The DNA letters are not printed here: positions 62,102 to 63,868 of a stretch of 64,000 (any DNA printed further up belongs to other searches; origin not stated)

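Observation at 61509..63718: PrimPol + SF3-type helicase replication module preceded by a 10-bp inverted-repeat hairpin (candidate origin)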

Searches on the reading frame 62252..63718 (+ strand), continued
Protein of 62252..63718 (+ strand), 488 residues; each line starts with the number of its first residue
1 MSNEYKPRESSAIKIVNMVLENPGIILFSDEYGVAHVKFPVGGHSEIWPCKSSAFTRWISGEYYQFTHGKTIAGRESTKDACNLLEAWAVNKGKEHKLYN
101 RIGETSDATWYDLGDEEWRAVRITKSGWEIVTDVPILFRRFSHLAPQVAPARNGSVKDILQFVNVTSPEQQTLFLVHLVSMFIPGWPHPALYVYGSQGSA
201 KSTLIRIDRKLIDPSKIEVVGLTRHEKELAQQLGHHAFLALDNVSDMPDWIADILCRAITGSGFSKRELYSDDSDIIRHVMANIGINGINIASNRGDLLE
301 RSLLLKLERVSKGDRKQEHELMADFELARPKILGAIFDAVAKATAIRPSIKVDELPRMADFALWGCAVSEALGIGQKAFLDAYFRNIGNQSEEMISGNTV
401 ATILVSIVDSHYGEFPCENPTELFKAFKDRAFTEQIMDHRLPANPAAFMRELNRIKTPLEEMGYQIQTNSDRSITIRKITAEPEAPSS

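Call 34: fold_search(model_id=the predicted structure, library=pdb)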
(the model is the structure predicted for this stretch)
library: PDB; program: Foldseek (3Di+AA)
matches with E <= 10: 966; with E <= 0.001: 205
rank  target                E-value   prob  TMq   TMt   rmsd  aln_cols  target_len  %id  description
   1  8xj7_C                2.1e-08  1.00  0.39  0.42   8.7       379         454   11  The Cryo-EM structure of MPXV E5 in complex with DNA (released 2024-05-01)
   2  8xj8_D                2.2e-08  1.00  0.39  0.50   8.5       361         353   12  The Cryo-EM structure of MPXV E5 C-terminal in complex with DNA (released 2024-05-01)
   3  9im2_C                2.4e-08  1.00  0.43  0.33  10.6       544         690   11  The Cryo-EM structure of MPXV E5 in complex with ssDNA in intermediate state 3 (released 2025-06-18)
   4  8wh0_A                2.6e-08  1.00  0.42  0.44  10.5       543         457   11  MPOX E5 hexamer ssDNA and AMP-PNP bound conformation (released 2024-10-09)
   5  8iqi_B                3.0e-08  1.00  0.50  0.30  11.4       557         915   10  Structure of Full-Length AsfvPrimPol in Complex-Form (released 2023-07-26)
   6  8ww7_B                4.0e-08  1.00  0.45  0.28  12.4       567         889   11  Structure of AMPPNP-Form AsfvPrimPol Dodecamer (released 2025-04-30)
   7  9ilz_E                4.4e-08  1.00  0.42  0.32   8.6       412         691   11  The Cryo-EM structure of MPXV E5 in complex with ssDNA (released 2025-06-18)
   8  8iqi_C                4.7e-08  1.00  0.48  0.29  12.0       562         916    8  Structure of Full-Length AsfvPrimPol in Complex-Form (released 2023-07-26)
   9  8wh6_D                5.0e-08  1.00  0.45  0.41  10.7       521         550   12  MPOX E5 hexamer ADP and ssDNA bound and clear primase domain conformation (released 2024-09-25)
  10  8wwa_F                5.2e-08  1.00  0.39  0.33  12.8       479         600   10  Structure of AMPPNP-Form AsfvPrimPol Hexamer (released 2025-04-30)
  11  7ola_C                6.2e-08  1.00  0.50  0.56   8.4       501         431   11  Structure of Primase-Helicase in SaPI5 (released 2022-07-13)
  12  8xj8_C                6.2e-08  1.00  0.38  0.47   8.5       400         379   10  The Cryo-EM structure of MPXV E5 C-terminal in complex with DNA (released 2024-05-01)
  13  8wh0_B                6.2e-08  1.00  0.37  0.39   9.0       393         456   11  MPOX E5 hexamer ssDNA and AMP-PNP bound conformation (released 2024-10-09)
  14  9ilz_B                6.2e-08  1.00  0.42  0.44  11.1       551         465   11  The Cryo-EM structure of MPXV E5 in complex with ssDNA (released 2025-06-18)
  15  8xj8_A                6.5e-08  1.00  0.36  0.41   9.7       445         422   11  The Cryo-EM structure of MPXV E5 C-terminal in complex with DNA (released 2024-05-01)
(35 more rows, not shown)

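Call 39: find_related_loci(query=window:62252-63718:+, collection=metagenome_contigs, flank=4000)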
Query window:62252-63718:+ (488 aa) in metagenome_contigs; peptide patterns used: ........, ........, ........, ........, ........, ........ (x = any residue, [..] = any of these).
42 stretches matched a pattern, but none encodes a relative of the query by tblastn (E <= 1e-3).

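Call 40: find_related_loci(query=A1, collection=viral_contigs, flank=6000)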
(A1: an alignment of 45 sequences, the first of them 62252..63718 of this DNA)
Query A1 (488 aa) in viral_contigs; peptide patterns used: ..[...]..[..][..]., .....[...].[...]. (x = any residue, [..] = any of these).
122 stretches matched a pattern; 16 encode a relative of the query (tblastn E <= 1e-3); 16 distinct loci.
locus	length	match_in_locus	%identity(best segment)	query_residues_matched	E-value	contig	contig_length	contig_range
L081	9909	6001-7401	49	9-481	4e-137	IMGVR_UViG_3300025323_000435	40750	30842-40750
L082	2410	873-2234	38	27-479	5e-95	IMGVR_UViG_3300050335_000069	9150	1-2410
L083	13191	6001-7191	36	75-474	2e-82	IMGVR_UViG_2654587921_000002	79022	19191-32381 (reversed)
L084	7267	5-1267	37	46-469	3e-82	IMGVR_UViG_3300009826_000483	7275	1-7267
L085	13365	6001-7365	33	24-479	1e-79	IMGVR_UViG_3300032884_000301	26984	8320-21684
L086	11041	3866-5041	36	18-411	1e-78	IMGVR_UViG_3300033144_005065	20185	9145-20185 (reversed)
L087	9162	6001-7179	32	1-386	2e-64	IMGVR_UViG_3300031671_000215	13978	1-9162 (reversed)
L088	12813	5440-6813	33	25-476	2e-62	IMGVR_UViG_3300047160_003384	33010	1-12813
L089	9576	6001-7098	30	14-368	2e-45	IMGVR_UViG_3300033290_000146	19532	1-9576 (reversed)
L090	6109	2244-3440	31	76-473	3e-41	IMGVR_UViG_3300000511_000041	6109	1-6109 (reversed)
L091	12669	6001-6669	31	164-381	4e-16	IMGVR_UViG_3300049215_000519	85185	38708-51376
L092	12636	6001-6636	28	167-373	7e-15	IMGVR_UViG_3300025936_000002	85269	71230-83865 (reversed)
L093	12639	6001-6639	27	167-372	3e-14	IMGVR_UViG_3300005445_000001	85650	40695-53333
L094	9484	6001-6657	27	168-381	2e-13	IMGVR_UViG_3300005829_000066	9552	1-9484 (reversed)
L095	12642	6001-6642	24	169-373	3e-13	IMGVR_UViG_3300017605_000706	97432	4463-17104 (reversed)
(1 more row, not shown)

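Call 41: find_encoding_contigs(protein=P0001, flank=10000, max_places=3)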
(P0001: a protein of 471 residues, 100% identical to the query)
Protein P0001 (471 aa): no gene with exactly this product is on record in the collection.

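Call 43: find_related_loci(query=A3, collection=metagenome_contigs, flank=4000)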
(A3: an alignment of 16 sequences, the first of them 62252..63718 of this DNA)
Query A3 (488 aa) in metagenome_contigs; peptide patterns used: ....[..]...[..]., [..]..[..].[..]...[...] (x = any residue, [..] = any of these).
358 stretches matched a pattern; 66 encode a relative of the query (tblastn E <= 1e-3); 66 distinct loci.
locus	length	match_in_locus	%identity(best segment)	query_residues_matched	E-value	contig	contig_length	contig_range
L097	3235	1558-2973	71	10-479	0e+0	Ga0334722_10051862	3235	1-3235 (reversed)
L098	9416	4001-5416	70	10-479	0e+0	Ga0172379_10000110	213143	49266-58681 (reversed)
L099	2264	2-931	72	173-480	3e-153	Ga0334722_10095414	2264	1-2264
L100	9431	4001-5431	46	3-480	1e-137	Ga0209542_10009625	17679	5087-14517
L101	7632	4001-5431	45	10-488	2e-133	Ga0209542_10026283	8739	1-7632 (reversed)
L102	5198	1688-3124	45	8-488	9e-134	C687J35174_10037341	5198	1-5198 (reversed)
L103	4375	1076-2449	46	8-466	3e-135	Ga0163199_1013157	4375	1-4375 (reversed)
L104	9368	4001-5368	46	25-478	5e-127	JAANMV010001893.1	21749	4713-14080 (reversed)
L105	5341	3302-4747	42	2-481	8e-127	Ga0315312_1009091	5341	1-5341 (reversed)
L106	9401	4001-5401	44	24-488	4e-126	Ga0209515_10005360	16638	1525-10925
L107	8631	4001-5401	44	24-488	4e-126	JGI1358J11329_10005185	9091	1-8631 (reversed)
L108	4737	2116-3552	43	2-480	3e-126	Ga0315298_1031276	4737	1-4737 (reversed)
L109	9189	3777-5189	44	8-478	9e-123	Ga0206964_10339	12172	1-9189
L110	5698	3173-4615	43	3-481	1e-122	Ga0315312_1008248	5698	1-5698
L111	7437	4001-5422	41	3-476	4e-122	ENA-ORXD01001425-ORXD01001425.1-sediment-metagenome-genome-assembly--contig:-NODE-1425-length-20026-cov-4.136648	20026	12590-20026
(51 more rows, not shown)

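Call 65: find_encoding_contigs(protein=P0005, flank=5000, max_places=2)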
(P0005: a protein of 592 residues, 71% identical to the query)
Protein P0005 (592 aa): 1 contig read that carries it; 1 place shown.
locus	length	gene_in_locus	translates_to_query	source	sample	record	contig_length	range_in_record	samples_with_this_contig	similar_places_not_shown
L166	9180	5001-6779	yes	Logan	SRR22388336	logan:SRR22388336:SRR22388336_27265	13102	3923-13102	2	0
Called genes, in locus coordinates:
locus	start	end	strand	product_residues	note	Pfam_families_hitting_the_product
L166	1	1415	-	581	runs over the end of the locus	PF13175:AAA_15, PF13476:AAA_23 (weak), PF13304:AAA_21 (weak)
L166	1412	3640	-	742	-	PF01555:N6_N4_Mtase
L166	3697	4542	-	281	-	-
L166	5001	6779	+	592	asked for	-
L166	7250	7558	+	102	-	-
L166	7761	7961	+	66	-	PF12728:HTH_17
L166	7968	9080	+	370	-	PF14659:Phage_int_SAM_3 (faint), PF00589:Phage_integrase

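Call 66: find_encoding_contigs(protein=P0012, flank=5000, max_places=2)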
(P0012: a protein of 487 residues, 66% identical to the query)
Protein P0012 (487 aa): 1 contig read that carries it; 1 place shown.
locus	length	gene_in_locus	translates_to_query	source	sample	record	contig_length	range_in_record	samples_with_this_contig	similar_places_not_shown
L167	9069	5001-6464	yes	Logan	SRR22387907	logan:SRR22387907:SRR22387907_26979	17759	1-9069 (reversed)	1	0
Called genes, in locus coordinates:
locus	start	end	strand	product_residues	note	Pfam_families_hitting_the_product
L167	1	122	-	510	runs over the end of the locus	PF00580:UvrD-helicase (weak), PF01443:Viral_helicase1 (faint), PF13245:AAA_19, PF00580:UvrD-helicase, PF13361:UvrD_C, PF13538:UvrD_C_2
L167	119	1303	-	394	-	PF01420:Methylase_S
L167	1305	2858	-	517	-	PF12161:HsdM_N, PF02384:N6_Mtase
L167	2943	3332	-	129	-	-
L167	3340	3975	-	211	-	-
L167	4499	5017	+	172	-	-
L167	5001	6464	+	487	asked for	-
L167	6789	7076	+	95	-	-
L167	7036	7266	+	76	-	-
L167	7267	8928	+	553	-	PF00239:Resolvase, PF07508:Recombinase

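Call 67: find_encoding_contigs(protein=P0014, flank=5000, max_places=2)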
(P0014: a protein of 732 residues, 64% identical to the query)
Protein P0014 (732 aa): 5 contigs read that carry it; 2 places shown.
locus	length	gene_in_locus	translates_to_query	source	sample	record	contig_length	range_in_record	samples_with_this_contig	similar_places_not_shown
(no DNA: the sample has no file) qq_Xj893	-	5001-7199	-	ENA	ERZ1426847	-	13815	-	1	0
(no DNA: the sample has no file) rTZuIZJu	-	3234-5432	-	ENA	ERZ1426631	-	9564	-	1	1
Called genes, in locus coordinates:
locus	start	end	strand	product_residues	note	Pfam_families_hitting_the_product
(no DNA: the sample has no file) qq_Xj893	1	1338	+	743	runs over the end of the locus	PF00270:DEAD, PF04851:ResIII, PF27151:YagJ (weak)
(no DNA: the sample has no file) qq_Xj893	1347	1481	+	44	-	-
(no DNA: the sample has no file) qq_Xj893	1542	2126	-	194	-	-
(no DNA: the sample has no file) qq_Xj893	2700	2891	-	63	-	-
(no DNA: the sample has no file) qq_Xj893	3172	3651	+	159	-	-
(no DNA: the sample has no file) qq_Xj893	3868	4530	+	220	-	PF05168:HEPN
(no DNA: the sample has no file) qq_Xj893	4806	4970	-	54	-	-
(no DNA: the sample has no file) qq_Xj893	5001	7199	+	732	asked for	-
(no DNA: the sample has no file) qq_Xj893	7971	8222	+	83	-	-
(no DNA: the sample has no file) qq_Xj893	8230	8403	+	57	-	-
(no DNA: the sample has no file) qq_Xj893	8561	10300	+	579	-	PF00239:Resolvase, PF13408:Zn_ribbon_recom (faint)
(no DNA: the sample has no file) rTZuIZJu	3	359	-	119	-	?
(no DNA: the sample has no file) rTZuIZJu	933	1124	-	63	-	-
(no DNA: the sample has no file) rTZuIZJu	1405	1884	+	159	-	-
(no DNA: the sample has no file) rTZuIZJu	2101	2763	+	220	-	PF05168:HEPN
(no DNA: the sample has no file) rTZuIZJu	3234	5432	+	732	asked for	-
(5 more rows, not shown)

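Call 68: find_encoding_contigs(protein=P0016, flank=5000, max_places=2)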
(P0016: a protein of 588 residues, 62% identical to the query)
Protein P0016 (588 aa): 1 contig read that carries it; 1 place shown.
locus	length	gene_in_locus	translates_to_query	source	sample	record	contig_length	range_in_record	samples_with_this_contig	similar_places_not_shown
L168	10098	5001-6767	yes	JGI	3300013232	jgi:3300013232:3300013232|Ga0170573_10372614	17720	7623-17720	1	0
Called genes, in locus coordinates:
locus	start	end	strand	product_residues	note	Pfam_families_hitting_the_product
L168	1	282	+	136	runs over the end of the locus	-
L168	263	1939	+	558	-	-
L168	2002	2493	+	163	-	PF01471:PG_binding_1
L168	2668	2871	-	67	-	-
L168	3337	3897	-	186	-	-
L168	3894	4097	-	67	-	PF08845:SymE_toxin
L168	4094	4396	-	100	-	-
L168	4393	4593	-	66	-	-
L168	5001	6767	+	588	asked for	-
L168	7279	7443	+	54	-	-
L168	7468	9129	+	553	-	PF00239:Resolvase, PF07508:Recombinase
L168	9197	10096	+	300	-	?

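Call 75: search_protein_families(library=padloc, proteins=[window:62252-63718:+], max_evalue=0.001)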
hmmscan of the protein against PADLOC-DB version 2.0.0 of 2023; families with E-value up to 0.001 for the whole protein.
window:62252-63718:+ (488 aa): 0 families

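Call 92: search_dna_similar(query=window:62252-63718:+, collection=phages, mode=protein, max_rows=10)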
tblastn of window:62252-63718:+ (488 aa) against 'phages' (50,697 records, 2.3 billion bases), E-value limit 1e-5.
Records with a match: 2; places in all: 2; records where one place covers at least 80% of the query: 0.
Best place of each record, by identity: <60% 2.
By first word of the organism name: Microbacterium 2.
By host as written in the record: Microbacterium paraoxydans NWU1 2.
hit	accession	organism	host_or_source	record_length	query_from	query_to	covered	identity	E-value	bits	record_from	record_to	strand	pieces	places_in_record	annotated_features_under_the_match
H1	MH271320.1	Microbacterium phage Zeta1847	Microbacterium paraoxydans NWU1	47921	101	466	75%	27.4%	2e-18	94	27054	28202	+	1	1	37: DNA helicase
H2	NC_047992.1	Microbacterium phage Zeta1847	Microbacterium paraoxydans NWU1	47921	101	466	75%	27.4%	2e-18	94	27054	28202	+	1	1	37: DNA primase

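Call 93: search_dna_similar(query=window:62252-63718:+, collection=plasmids, mode=protein, max_rows=10)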
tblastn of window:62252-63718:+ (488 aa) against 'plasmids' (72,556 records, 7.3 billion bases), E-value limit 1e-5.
Records with a match: 29; places in all: 40; records where one place covers at least 80% of the query: 17.
Best place of each record, by identity: <60% 29.
By first word of the organism name: Streptomyces 21; Stanieria 3; Methylobacterium 2; Methanothrix 1; Candidatus 1; Actinacidiphila 1.
By predicted mobility (MOB-suite, as given by PLSDB): non-mobilizable 25; conjugative 2; mobilizable 2.
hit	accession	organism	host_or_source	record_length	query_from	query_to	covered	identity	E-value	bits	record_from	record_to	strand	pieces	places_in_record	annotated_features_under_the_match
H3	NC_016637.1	Methanothrix harundinacea 6Ac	-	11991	10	481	97%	32.9%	9e-55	205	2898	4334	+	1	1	hypothetical protein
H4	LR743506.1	Methylobacterium bullatum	-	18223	27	479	93%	31.1%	1e-49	190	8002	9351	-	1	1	hypothetical protein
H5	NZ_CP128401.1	Candidatus Chlorohelix allophototropha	Single colony of Candidatus Chlorohelix ...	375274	6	455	92%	30.3%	1e-41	166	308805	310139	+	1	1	hypothetical protein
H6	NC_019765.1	Stanieria cyanosphaera PCC 7437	-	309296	46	486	90%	30.0%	8e-47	182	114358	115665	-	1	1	hypothetical protein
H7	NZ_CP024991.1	Streptomyces sp. AMCC400023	Potato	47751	72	486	85%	31.9%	1e-40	163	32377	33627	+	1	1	ATP-binding protein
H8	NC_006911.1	Streptomyces sp. F11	-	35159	72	486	85%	31.5%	8e-41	164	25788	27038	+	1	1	hypothetical protein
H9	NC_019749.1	Stanieria cyanosphaera PCC 7437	-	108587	46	481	89%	28.8%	3e-40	162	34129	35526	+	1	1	hypothetical protein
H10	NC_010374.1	Methylobacterium sp. 4-46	-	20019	35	480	91%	27.6%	6e-37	152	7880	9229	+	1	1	hypothetical protein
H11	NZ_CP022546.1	Streptomyces sp. 11-1-2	Solanum tuberosum,Pure culture,Scab ...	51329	72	486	85%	29.3%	9e-36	149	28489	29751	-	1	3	ATP-binding protein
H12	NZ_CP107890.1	Streptomyces sp. NBC_00470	-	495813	62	488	88%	27.9%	1e-20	103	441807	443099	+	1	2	hypothetical protein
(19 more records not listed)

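Call 94: get_annotated_region(hit=H3, flank=5000)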
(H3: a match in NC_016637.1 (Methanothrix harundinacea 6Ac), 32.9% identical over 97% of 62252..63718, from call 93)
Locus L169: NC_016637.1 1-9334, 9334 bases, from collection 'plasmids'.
description: Methanothrix harundinacea 6Ac plasmid pH6Ac, complete sequence
organism: Methanothrix harundinacea 6Ac (NCBI taxid 1110509)
taxonomy: Archaea; Euryarchaeota; Methanomicrobia; Methanotrichales; Methanotrichaceae; Methanothrix; Methanothrix harundinacea; Methanothrix harundinacea 6Ac
host: -; source: -; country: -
typing (MOB-suite, as given by PLSDB): non-mobilizable
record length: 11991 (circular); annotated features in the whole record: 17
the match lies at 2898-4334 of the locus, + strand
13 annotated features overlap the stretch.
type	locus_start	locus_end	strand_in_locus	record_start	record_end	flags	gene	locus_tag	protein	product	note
CDS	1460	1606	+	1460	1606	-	-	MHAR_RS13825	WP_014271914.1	hypothetical protein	-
CDS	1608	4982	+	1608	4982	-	-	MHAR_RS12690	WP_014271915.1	hypothetical protein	-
CDS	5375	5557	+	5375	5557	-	-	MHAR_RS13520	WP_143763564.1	hypothetical protein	-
CDS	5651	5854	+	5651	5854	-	-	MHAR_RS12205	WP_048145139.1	hypothetical protein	-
CDS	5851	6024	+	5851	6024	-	-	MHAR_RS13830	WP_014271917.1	hypothetical protein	-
CDS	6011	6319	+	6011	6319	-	-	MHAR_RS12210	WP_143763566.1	hypothetical protein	-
CDS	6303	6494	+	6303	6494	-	-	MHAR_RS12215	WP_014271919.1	hypothetical protein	-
CDS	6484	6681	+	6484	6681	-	-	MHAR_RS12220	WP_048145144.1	hypothetical protein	-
CDS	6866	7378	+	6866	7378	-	-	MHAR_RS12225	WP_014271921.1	ribbon-helix-helix domain-containing protein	-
CDS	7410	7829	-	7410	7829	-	-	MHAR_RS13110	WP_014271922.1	hypothetical protein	-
CDS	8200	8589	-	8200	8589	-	-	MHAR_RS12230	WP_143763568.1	hypothetical protein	-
CDS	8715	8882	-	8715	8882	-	-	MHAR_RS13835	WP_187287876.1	hypothetical protein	-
CDS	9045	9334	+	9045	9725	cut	-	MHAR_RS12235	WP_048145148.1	thermonuclease family protein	-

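Call 95: get_annotated_region(hit=H8, flank=4000)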
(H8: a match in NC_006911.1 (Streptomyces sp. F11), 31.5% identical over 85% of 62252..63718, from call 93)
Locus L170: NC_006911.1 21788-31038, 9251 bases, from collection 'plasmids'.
description: Streptomyces sp. F11 plasmid pFP11, complete sequence
organism: Streptomyces sp. F11 (NCBI taxid 319318)
taxonomy: Bacteria; Actinomycetota; Actinomycetes; Kitasatosporales; Streptomycetaceae; Streptomyces; Streptomyces sp. F11
host: -; source: -; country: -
typing (MOB-suite, as given by PLSDB): mobilizable; replicon rep_cluster_2030; relaxase MOBF
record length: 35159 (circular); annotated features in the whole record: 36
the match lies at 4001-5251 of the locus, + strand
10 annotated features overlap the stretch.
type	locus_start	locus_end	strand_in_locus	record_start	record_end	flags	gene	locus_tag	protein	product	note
CDS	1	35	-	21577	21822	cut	-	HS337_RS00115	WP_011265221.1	hypothetical protein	-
CDS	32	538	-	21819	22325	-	-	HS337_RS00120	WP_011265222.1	hypothetical protein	-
CDS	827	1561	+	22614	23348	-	-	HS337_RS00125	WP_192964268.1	GntR family transcriptional regulator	-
CDS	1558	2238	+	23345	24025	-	-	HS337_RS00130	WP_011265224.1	ATP-binding protein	-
CDS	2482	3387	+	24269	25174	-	-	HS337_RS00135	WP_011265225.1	bifunctional DNA primase/polymerase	-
CDS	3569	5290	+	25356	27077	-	-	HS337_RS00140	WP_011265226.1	hypothetical protein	-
CDS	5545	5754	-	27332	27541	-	-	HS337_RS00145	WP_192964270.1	YozE family protein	-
CDS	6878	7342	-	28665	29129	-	-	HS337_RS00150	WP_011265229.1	hypothetical protein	-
CDS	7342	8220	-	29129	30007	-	-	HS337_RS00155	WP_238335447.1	ParA family protein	-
CDS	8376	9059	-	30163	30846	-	-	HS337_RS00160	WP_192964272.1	hypothetical protein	-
